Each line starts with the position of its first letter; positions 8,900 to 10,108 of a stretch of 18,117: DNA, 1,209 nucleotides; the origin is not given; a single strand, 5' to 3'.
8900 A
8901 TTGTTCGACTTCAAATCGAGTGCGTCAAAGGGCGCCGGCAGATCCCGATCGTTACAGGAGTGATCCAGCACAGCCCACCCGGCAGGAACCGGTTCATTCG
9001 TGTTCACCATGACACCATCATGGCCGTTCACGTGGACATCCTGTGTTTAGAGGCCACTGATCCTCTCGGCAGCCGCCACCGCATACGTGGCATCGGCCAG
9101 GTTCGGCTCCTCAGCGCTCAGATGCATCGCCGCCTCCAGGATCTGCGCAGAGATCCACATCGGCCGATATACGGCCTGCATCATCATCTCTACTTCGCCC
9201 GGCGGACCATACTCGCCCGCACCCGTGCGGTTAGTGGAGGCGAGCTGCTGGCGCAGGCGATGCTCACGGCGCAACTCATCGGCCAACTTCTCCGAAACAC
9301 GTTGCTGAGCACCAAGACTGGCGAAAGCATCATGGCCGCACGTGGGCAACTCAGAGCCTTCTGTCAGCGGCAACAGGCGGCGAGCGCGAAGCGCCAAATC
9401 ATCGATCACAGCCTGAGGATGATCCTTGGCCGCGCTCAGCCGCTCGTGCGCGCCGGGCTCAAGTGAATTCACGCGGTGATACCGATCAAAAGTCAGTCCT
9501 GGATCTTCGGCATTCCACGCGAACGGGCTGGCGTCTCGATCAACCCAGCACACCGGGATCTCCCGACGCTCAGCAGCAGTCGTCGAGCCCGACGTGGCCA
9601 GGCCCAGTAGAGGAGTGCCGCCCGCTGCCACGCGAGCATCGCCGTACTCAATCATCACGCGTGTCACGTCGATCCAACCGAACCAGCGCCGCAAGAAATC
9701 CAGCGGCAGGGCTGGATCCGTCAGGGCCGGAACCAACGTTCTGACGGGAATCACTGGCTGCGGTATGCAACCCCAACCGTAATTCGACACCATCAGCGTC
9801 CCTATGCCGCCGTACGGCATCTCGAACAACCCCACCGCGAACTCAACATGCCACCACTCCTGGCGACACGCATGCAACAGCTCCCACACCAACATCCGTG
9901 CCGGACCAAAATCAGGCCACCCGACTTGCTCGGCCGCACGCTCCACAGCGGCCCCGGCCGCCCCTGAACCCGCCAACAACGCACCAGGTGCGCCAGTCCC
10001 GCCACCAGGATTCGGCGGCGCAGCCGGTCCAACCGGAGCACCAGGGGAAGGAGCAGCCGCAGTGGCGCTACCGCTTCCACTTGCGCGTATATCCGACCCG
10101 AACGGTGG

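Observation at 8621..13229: Five-gene coupled operon of unknown proteins next to the relaxase, including a three-part effector-like protein plus a small partner ORF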

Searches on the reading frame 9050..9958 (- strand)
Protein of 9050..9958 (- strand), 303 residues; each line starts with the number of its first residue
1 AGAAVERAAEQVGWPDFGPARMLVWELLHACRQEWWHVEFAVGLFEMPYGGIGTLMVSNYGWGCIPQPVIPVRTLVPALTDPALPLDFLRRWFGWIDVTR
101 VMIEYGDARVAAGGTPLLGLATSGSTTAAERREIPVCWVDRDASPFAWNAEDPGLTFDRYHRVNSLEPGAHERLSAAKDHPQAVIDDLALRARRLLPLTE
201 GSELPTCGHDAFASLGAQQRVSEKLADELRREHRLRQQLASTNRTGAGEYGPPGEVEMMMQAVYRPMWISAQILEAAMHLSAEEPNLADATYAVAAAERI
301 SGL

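Call 13: find_homologous_proteins(query=window:9050-9958:-, max_evalue=0.001)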
Query window:9050-9958:- (303 aa): 5 proteins with E <= 0.001 among 8000 candidates.
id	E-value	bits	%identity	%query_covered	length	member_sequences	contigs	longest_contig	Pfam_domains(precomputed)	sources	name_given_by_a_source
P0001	2.5e-175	600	86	100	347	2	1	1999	-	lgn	-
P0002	1.3e-174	598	85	100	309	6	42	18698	-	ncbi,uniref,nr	ncbi:hypothetical protein P5V96_26480 [Mycobacteroides abscessus subsp. abscessus]|uniref:hypothetic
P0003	3.5e-140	485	81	88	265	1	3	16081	-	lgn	-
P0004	5.9e-84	300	52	92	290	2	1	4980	PF27215.1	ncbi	-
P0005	4.8e-83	297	52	97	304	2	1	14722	PF27215.1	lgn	-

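Call 14: search_protein_families(library=pfam, proteins=[P0004, P0005, P0002, window:9050-9958:-], max_evalue=10)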
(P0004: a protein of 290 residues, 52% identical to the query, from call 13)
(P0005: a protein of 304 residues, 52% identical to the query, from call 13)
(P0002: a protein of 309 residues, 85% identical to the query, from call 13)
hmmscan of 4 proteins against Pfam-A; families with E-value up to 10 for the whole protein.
P0004 (290 aa): 1 family
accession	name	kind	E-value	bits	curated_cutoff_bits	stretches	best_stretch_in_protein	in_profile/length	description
PF18646.6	DUF5632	-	0.00021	21.6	25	1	19-67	9-54/81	Family of unknown function (DUF5632)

P0005 (304 aa): 1 family
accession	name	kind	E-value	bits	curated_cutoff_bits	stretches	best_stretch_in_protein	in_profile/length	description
PF18646.6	DUF5632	-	0.0005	20.4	25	1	35-81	11-54/81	Family of unknown function (DUF5632)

P0002 (309 aa): 0 families

window:9050-9958:- (303 aa): 0 families

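Call 18: search_solved_structures(query=A1, max_evalue=10, show_alignments=2)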
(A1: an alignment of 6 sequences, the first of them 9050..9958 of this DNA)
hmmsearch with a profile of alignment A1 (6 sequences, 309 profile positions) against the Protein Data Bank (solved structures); distinct sequences matched with E-value up to 10: 2.
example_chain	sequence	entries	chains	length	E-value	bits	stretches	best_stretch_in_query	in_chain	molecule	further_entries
6izd_A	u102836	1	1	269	0.22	13.8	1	246-286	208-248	Beta-lactamase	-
6izc_A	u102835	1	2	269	0.24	13.7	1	246-286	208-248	Beta-lactamase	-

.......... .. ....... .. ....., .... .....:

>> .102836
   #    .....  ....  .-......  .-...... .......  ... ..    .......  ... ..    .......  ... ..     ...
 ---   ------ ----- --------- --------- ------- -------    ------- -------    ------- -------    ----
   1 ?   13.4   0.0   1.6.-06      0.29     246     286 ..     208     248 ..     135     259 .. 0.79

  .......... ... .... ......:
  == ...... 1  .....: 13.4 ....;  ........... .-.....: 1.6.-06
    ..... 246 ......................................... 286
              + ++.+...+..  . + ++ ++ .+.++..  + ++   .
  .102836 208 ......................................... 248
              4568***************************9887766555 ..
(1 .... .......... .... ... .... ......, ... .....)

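Call 27: search_protein_representatives(alignment_id=A1)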
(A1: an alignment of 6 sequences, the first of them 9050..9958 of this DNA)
Query: 6 sequences, 309 profile positions. Proteins with E-value up to 0.001 (for the whole library): 154; up to 1e-10: 69; up to 1e-30: 4. The best 150 are listed.
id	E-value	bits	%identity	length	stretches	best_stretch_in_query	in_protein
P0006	3.7e-162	555.1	-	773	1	1-307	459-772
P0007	8.3e-144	494.8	-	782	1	1-305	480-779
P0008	6.9e-116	403.1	-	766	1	1-306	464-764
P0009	2.3e-111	388.2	-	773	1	1-306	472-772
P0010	1.5e-29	119.5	-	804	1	13-302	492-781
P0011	1.8e-28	116.0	-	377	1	9-305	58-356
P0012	1.8e-27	112.7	-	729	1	6-302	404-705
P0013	7.3e-27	110.7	-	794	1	19-306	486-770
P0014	7.3e-25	104.1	-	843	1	3-260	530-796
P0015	1.1e-24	103.6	-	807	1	7-303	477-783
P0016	6.8e-24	100.9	-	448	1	7-303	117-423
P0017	1.5e-23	99.8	-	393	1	3-272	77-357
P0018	2.0e-23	99.4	-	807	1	7-305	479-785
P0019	5.4e-23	98.0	-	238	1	7-200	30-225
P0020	1.0e-22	97.1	-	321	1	19-302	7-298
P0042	5.4e-17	78.3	-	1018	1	4-181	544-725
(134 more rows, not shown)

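Call 28: search_protein_families(library=pfam, proteins=[P0006, P0010, P0011, P0012, P0013, P0014, P0015, P0016, P0017, P0042], max_evalue=0.01)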
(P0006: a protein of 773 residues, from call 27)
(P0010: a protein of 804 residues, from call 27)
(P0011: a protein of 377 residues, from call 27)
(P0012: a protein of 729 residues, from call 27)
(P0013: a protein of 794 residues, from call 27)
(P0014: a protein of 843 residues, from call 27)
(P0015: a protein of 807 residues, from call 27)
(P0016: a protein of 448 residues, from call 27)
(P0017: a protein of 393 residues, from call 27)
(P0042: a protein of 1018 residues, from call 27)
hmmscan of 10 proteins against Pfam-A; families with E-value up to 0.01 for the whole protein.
P0006 (773 aa): 0 families

P0010 (804 aa): 1 family
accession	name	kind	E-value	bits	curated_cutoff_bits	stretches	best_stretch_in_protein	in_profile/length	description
PF18646.6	DUF5632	-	0.00039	20.8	25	1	520-562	18-57/81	Family of unknown function (DUF5632)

P0011 (377 aa): 1 family
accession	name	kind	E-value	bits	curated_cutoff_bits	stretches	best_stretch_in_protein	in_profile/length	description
PF18646.6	DUF5632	-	0.00052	20.4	25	1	93-132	21-57/81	Family of unknown function (DUF5632)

P0012 (729 aa): 1 family
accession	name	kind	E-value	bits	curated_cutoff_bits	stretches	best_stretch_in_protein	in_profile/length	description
PF18646.6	DUF5632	-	0.00084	19.7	25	1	441-481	20-57/81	Family of unknown function (DUF5632)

P0013 (794 aa): 1 family
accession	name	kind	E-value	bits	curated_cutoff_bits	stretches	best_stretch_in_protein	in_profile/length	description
PF18646.6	DUF5632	-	0.0023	18.3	25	1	505-550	15-57/81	Family of unknown function (DUF5632)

P0014 (843 aa): 0 families

P0015 (807 aa): 0 families

P0016 (448 aa): 0 families

P0017 (393 aa): 0 families

P0042 (1018 aa): 0 families

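Call 29: search_protein_families(library=ncbifam, proteins=[P0006, P0010, P0011, P0012, P0013, P0014, P0015, P0016, P0017, P0042], max_evalue=0.01)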
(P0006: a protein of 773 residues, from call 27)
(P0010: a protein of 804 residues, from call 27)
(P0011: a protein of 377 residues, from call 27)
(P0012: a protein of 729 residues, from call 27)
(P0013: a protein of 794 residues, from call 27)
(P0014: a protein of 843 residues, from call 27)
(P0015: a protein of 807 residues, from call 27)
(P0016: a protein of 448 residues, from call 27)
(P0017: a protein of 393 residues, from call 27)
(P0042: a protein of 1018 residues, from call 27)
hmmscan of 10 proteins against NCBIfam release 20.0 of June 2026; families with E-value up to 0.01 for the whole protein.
P0006 (773 aa): 0 families

P0010 (804 aa): 0 families

P0011 (377 aa): 0 families

P0012 (729 aa): 0 families

P0013 (794 aa): 0 families

P0014 (843 aa): 0 families

P0015 (807 aa): 0 families

P0016 (448 aa): 0 families

P0017 (393 aa): 0 families

P0042 (1018 aa): 0 families

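Call 34: search_solved_structures(query=A2, max_evalue=10, show_alignments=3)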
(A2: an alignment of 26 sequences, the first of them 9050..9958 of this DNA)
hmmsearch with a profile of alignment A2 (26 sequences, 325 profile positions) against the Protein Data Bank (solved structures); distinct sequences matched with E-value up to 10: 8.
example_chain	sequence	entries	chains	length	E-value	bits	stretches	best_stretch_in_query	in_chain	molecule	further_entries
8ako_B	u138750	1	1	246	0.0022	20.5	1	24-92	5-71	ESX-1 secretion-associated protein EspK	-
5imu_A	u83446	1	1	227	0.0066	18.9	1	31-83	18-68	Tat (Twin-arginine translocation) pathway signal sequence containing protein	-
7u0e_A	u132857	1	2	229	0.27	13.6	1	96-143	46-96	Heavy chain Fab C13C9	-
7bqq_A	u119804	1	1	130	0.28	13.6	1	170-242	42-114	Gogy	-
9mr2_A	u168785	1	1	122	0.87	12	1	96-149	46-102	NICA01A-1401 Fab Heavy chain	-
5trp_H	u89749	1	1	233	1.1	11.6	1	96-146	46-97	DH272 Fab heavy chain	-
6azz_F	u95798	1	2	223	1.6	11.1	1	96-148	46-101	1190 antibody, heavy chain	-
8p7w_C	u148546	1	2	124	1.8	11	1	33-74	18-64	Nanobody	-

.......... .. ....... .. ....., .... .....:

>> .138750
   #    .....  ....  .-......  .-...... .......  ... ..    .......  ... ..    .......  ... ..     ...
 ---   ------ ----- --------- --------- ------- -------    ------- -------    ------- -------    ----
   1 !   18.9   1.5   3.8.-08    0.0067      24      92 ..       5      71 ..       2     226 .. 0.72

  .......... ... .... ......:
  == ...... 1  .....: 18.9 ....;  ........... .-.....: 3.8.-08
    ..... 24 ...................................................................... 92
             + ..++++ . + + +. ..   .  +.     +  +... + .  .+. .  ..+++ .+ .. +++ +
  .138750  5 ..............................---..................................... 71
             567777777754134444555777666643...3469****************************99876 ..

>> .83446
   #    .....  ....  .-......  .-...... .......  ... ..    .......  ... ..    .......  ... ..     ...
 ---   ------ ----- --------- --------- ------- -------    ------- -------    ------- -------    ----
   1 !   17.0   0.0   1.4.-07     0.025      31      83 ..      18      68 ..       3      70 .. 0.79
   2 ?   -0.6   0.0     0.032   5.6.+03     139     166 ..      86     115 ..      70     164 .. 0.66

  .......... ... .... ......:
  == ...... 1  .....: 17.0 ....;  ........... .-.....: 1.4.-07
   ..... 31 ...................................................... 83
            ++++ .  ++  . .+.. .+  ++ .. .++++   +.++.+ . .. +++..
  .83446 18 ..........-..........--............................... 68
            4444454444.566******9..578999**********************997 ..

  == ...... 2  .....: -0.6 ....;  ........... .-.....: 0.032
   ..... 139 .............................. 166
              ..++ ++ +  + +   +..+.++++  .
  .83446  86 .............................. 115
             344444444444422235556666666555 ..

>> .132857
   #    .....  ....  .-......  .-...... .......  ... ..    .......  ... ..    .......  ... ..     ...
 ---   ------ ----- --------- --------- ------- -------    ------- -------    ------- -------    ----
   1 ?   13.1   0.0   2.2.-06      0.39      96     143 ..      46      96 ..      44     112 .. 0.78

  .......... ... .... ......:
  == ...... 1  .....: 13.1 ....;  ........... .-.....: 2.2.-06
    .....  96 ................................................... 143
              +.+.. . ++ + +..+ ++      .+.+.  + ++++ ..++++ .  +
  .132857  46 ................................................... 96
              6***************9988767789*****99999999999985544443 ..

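Call 45: find_related_loci(query=A1, collection=genome_contigs, flank=10000)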
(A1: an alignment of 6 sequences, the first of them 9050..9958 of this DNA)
Query A1 (303 aa) in genome_contigs; peptide patterns used: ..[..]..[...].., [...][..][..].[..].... (x = any residue, [..] = any of these).
134 stretches matched a pattern; 1 encode a relative of the query (tblastn E <= 1e-3); 1 distinct loci.
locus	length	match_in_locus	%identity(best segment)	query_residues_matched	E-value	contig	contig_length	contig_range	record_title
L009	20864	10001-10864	52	9-301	7e-82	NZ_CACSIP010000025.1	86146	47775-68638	Mycolicibacterium vanbaalenii isolate BC8_1, whole genome shotgun sequence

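Call 46: predict_structure(alignment_id=A2)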
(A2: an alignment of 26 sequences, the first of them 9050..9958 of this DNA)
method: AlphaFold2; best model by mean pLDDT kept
length: 303 residues; sequences in the alignment: 26
mean_pLDDT: 89.0   pTM: 0.87
mean pLDDT of the five models: 89.0, 88.4, 88.2, 87.3, 86.2
residues with pLDDT >= 90: 203; 70-90: 75; 50-70: 14; < 50: 11
segments of 3 or more residues with pLDDT < 50: 1-11
pLDDT, mean of each block of 10 residues (from residue 1): 44 77 94 83 93 93 89 89 83 91 94 94 95 95 87 89 93 89 95 92 94 96 97 94 80 73 93 97 95 94 80
secondary structure, 60 per line:
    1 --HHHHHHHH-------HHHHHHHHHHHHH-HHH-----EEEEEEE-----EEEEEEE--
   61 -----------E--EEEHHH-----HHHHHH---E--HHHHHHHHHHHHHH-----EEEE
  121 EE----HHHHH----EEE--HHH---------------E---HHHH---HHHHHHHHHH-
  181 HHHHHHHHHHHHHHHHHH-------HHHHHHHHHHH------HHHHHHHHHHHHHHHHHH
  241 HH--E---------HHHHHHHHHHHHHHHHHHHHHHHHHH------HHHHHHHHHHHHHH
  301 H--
elements in order: H3-10 H18-30 E40-46 E52-58 E75-77 H86-91 H98-111 E117-122 H127-131 E136-138 H163-166 H170-179 H181-198 H206-216 H223-242 H255-280 H287-301

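Call 49: fold_search(model_id=the predicted structure, library=pdb)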
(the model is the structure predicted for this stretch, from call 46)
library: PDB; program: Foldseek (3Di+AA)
matches with E <= 10: 111; with E <= 0.001: 2
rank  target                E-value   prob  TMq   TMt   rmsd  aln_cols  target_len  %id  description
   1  8ako_B                3.4e-05  1.00  0.39  0.46  16.9       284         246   13  Structure of EspB-EspK complex: the non-identical twin of the PE-PPE-EspG secretion mechanism. (released 2022-12-14)
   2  5imu                  3.4e-04  1.00  0.45  0.60   7.8       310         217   16  A fragment of conserved hypothetical protein Rv3899c (residues 184-410) from Mycobacterium tuberculosis (released 2017-03-08)
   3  7eyd_A8               1.1e+00  0.09  0.14  0.22  14.6       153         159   16  Cryo-EM structure of cyanobacterial phycobilisome from Anabaena sp. PCC 7120 (released 2021-10-06)
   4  9v7j_7                1.2e+00  0.10  0.14  0.22  14.9       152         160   14  Phycobilisome core from Gloeobacter violaceus PCC 7421 (released 2025-09-24)
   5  9v7j_1                1.4e+00  0.09  0.14  0.22  14.7       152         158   14  Phycobilisome core from Gloeobacter violaceus PCC 7421 (released 2025-09-24)
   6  9v7j_3                1.4e+00  0.09  0.14  0.21  14.7       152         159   14  Phycobilisome core from Gloeobacter violaceus PCC 7421 (released 2025-09-24)
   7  1all_A                1.5e+00  0.08  0.14  0.22  14.7       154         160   14  ALLOPHYCOCYANIN (released 1996-07-11)
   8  6yx7_AAA              1.8e+00  0.08  0.14  0.21  14.5       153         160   16  The high resolution structure of allophycocyanin from cyanobacterium Nostoc sp. WR13, the P21212 crystal form. (released 2021-05-12)
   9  4f3w_A                2.0e+00  0.15  0.16  0.31   7.1       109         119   11  Crystal structure of cytidine deaminase Cdd from Mycobacterium marinum (released 2012-05-23)
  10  3ijf                  2.0e+00  0.15  0.16  0.31   7.1       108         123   11  Crystal structure of cytidine deaminase from Mycobacterium tuberculosis (released 2010-03-02)
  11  2v8a_A                2.4e+00  0.06  0.13  0.21  14.8       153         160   15  The structure of Thermosynechococcus elongatus allophycocyanin at 3.5 Angstroems. (released 2007-12-11)
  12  7bqc_MODEL_1_A        2.5e+00  0.28  0.12  0.26   2.1        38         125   24  Solution NMR structure of NF4; de novo designed protein with a novel fold (released 2021-03-24)
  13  4f3w_D                2.6e+00  0.13  0.16  0.32   7.1       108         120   11  Crystal structure of cytidine deaminase Cdd from Mycobacterium marinum (released 2012-05-23)
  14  9bra_b                2.6e+00  0.04  0.09  0.13  16.9       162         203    9  Intact V-ATPase State 2 and synaptophysin complex in mouse brain isolated synaptic vesicles (released 2024-06-19)
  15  4f3w_B                2.9e+00  0.13  0.16  0.31   7.1       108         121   11  Crystal structure of cytidine deaminase Cdd from Mycobacterium marinum (released 2012-05-23)
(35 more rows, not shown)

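Call 54: search_protein_families(library=pfam, proteins=[L009:483-2435:+, L009:3229-3738:+, L009:6743-7747:+, L009:11073-12356:+, L009:6147-6746:+, L009:4846-5439:+], max_evalue=0.01)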
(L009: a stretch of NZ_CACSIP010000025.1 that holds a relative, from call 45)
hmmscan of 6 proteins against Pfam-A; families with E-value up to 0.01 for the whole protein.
L009:483-2435:+ (650 aa): 3 families
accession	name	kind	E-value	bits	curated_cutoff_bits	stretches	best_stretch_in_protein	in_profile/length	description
PF21545.3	T7SS_EccA1_N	-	4e-50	171.1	27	1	54-318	4-272/272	T7SS, ESX-1 secretion system protein EccA1, N-terminal domain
PF00004.35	AAA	-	1.9e-10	41.7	21.2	1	384-516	1-130/131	ATPase family associated with various cellular activities (AAA)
PF13401.12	AAA_22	-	5.3e-05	24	27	1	434-494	73-125/130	AAA domain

L009:3229-3738:+ (169 aa): 0 families

L009:6743-7747:+ (334 aa): 1 family
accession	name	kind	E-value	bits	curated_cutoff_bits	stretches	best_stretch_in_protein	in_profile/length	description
PF08843.17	AbiEii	-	5.6e-27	95.6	22.5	1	59-254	14-180/238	Nucleotidyl transferase AbiEii toxin, Type IV TA system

L009:11073-12356:+ (427 aa): 2 families
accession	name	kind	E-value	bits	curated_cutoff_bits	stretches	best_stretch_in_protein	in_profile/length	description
PF06114.19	Peptidase_M78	-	1.1e-06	28.8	22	1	240-321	25-114/123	IrrE N-terminal-like domain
PF13560.12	HTH_31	-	2.1e-05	25.2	27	1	57-113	2-58/64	Helix-turn-helix domain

L009:6147-6746:+ (199 aa): 1 family
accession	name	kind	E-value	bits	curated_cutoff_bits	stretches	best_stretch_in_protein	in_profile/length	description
PF19570.5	DUF6088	-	1.9e-06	28.2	25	1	12-103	6-102/172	Family of unknown function (DUF6088)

L009:4846-5439:+ (197 aa): 0 families

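Call 86: search_protein_families(library=pfam, proteins=[L009:2494-3195:+, L009:7832-8467:+], max_evalue=1)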
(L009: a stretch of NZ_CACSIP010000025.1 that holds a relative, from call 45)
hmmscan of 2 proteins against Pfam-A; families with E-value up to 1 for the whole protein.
L009:2494-3195:+ (233 aa): 0 families

L009:7832-8467:+ (211 aa): 1 family
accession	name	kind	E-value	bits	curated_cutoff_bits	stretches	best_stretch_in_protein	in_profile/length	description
PF11239.13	DUF3040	-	0.24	12.1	24.7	1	42-69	39-67/84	Protein of unknown function (DUF3040)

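Call 89: find_encoding_contigs(protein=P0008, flank=10000, max_places=4)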
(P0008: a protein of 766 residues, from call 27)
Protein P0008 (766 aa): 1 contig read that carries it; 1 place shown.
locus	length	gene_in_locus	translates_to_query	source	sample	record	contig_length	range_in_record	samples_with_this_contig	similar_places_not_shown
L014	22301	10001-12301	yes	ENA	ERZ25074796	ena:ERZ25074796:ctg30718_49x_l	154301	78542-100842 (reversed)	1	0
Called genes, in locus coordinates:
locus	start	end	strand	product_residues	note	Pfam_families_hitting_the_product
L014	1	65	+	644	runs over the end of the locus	-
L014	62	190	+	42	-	-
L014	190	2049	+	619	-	PF21545:T7SS_EccA1_N, PF00004:AAA, PF17866:AAA_lid_6 (weak)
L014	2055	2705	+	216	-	-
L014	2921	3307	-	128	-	-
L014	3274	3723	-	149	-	-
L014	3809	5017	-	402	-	PF01548:DEDD_Tnp_IS110, PF02371:Transposase_20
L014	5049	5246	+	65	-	-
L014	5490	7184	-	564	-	PF13700:DUF4158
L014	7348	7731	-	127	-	PF01850:PIN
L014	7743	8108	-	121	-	PF02604:PhdYeFM_antitox (weak)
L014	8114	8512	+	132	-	-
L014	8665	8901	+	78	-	-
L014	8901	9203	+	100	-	PF02452:PemK_toxin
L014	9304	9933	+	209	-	-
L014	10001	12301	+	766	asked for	PF27215:EspK_C (weak)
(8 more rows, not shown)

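Call 91: find_encoding_contigs(protein=P0007, flank=10000, max_places=4)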
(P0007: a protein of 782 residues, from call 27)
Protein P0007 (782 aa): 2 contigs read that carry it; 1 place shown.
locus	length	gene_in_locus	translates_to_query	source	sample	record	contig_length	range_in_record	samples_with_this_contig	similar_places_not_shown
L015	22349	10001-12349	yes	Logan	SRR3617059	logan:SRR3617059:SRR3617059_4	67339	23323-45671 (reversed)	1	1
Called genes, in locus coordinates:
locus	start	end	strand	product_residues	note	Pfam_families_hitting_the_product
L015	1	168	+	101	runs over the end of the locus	-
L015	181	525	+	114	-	-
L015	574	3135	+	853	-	PF12846:AAA_10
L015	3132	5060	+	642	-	-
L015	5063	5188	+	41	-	-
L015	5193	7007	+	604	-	PF21545:T7SS_EccA1_N, PF13401:AAA_22 (faint), PF00004:AAA, PF17866:AAA_lid_6 (faint)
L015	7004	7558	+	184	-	PF00565:SNase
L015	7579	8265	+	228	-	PF19865:DUF6338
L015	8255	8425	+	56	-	-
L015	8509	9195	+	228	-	-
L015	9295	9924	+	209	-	-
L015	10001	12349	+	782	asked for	PF27215:EspK_C (weak)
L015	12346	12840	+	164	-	-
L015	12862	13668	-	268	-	-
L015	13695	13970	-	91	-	-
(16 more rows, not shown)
